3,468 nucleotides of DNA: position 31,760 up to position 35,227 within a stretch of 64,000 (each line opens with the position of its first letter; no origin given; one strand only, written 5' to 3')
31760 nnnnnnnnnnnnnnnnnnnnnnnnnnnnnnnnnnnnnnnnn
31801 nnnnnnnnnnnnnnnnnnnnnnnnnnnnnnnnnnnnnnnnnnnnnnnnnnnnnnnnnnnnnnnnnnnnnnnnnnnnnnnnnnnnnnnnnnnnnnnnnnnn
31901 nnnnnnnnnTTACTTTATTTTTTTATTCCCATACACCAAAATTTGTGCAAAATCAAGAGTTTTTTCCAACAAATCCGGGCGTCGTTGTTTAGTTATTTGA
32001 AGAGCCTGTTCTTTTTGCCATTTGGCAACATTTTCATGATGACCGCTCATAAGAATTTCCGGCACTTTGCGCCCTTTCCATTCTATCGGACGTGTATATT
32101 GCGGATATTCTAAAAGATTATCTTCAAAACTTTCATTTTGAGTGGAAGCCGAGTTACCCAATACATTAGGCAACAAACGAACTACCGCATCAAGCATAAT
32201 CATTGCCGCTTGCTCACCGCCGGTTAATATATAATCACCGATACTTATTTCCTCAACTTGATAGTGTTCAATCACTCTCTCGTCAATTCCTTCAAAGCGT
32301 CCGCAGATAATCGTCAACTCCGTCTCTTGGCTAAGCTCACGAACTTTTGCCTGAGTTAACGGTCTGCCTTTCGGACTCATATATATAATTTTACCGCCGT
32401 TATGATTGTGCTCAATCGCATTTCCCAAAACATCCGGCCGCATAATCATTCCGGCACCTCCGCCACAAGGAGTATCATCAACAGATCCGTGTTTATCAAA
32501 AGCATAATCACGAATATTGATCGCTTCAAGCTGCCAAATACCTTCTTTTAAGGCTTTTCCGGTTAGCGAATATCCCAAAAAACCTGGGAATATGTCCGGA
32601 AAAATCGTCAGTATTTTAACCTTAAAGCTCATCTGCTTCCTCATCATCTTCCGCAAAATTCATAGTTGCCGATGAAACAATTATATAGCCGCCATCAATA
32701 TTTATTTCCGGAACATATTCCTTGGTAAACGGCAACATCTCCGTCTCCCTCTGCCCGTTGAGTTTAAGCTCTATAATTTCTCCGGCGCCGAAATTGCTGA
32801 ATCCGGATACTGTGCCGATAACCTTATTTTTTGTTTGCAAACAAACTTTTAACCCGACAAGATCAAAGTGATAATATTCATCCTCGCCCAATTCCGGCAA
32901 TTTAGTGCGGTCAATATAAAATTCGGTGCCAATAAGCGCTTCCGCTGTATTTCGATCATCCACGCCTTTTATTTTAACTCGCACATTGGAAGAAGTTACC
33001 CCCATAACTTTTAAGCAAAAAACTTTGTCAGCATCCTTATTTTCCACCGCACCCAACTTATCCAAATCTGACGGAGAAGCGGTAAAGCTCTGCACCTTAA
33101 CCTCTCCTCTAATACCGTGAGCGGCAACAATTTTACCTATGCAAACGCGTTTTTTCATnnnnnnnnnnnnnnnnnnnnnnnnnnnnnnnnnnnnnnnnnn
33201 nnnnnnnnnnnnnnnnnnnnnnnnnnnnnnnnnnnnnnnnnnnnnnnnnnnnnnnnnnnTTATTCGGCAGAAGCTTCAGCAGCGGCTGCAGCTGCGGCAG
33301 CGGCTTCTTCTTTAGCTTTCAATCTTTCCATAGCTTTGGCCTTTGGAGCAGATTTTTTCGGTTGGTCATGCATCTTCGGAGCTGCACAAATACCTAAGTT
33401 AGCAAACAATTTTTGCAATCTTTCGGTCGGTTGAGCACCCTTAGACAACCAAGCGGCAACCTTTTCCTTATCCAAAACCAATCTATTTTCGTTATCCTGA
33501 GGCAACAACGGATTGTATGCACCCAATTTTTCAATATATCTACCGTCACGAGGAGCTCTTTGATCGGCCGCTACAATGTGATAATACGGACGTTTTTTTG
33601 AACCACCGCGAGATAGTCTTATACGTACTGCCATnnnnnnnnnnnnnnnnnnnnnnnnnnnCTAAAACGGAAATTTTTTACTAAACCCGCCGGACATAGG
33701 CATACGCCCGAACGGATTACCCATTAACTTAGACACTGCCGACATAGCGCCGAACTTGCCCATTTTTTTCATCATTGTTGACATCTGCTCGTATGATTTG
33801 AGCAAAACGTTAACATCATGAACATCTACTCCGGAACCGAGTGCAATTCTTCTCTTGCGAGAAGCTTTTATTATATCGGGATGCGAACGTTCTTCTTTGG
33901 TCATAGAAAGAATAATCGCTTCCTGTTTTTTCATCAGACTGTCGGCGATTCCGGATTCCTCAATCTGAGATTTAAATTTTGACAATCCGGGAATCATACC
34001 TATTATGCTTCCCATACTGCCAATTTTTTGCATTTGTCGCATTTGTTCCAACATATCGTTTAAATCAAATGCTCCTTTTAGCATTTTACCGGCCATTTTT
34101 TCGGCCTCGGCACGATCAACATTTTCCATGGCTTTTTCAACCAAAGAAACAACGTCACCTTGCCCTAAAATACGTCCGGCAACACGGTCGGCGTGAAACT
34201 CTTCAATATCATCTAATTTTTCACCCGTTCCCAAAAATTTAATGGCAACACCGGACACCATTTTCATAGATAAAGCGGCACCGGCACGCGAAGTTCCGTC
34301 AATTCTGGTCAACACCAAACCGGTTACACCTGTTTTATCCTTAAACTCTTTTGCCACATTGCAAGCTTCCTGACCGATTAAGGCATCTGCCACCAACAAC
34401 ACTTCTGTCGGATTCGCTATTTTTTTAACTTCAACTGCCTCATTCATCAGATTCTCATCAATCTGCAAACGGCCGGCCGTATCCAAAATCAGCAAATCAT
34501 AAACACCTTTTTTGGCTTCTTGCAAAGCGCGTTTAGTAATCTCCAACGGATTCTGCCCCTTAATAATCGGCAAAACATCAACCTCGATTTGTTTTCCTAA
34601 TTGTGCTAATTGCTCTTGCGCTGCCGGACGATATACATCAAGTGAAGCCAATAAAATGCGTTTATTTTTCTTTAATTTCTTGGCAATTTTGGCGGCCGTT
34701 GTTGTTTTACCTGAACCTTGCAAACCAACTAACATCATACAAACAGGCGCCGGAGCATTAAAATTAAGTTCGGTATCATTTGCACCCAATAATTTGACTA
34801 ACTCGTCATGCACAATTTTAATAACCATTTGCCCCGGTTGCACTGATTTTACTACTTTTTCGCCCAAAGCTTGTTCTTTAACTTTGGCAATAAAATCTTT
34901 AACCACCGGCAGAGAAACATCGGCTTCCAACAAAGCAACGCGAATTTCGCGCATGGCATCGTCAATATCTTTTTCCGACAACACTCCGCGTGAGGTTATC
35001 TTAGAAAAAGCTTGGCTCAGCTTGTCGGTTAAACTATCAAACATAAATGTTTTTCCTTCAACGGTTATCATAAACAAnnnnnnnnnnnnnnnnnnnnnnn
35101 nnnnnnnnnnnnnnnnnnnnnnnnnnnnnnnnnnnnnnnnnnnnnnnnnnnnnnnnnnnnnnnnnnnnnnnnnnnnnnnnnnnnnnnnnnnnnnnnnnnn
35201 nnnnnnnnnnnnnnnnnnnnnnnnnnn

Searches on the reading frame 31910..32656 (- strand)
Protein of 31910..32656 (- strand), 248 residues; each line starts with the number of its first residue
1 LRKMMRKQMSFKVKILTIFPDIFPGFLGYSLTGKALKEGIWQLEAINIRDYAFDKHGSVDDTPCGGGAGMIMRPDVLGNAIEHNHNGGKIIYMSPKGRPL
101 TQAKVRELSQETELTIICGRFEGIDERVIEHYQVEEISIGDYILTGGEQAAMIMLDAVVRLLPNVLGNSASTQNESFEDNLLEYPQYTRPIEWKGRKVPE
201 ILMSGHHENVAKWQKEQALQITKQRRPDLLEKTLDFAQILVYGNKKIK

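Call 47: search_protein_families(library=pfam, proteins=[window:31910-32656:-], max_evalue=0.001)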
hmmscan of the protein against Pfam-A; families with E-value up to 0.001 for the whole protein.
window:31910-32656:- (248 aa): 1 family
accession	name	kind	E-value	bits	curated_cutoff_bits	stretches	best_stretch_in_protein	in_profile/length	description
PF01746.26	tRNA_m1G_MT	-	5.7e-59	199.6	27.3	1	33-227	2-195/195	tRNA (Guanine-1)-methyltransferase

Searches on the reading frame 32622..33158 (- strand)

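Call 47: search_protein_families(library=pfam, proteins=[window:32622-33158:-], max_evalue=0.001)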
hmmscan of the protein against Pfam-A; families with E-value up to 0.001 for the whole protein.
window:32622-33158:- (178 aa): 3 families
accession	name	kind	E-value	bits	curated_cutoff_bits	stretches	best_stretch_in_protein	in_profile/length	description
PF01782.24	RimM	-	3.4e-20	72.5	23.5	1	6-85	1-83/84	RimM N-terminal domain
PF24986.1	PRC_RimM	-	8.5e-09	35.4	27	1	98-162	2-64/69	RimM PRC barrel domain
PF05239.21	PRC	-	1.3e-07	31.9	21.2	1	92-162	1-72/78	PRC-barrel domain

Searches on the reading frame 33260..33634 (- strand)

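Call 47: search_protein_families(library=pfam, proteins=[window:33260-33634:-], max_evalue=0.001)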
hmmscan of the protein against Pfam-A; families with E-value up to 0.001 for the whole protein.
window:33260-33634:- (124 aa): 1 family
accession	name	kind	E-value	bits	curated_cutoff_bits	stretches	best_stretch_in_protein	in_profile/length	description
PF00886.24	Ribosomal_S16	-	3.9e-27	94.4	27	1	9-70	1-62/62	Ribosomal protein S16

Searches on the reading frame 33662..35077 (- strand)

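Call 47: search_protein_families(library=pfam, proteins=[window:33662-35077:-], max_evalue=0.001)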
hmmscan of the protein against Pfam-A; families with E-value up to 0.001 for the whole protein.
window:33662-35077:- (471 aa): 9 families
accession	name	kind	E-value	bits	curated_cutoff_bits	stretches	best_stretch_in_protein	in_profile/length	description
PF00448.28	SRP54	-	5.5e-68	228.9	22.7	1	112-305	2-196/196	SRP54-type protein, GTPase domain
PF02978.25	SRP_SPB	-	4.9e-33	113.8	27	1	337-436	2-91/91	Signal peptide binding domain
PF02881.24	SRP54_N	-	8.8e-23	80.8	22.4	1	16-93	1-75/75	SRP54-type protein, helical bundle domain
PF13401.12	AAA_22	-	2.2e-07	31.7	27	1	113-222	7-114/130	AAA domain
PF01656.29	CbiA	-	1.7e-06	28.5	25.4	1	121-262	9-86/125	CobQ/CobB/MinD/ParA nucleotide binding domain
PF06414.18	Zeta_toxin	-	2.4e-05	24.3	22.3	1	106-156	11-61/199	Zeta toxin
PF13207.12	AAA_17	-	0.00021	22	27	1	117-230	1-109/136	AAA domain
PF00004.35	AAA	-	0.00051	20.9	21.2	0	114-141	1-28/131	ATPase family associated with various cellular activities (AAA)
PF13173.12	AAA_14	-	0.0009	19.7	27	0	114-156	5-47/129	AAA domain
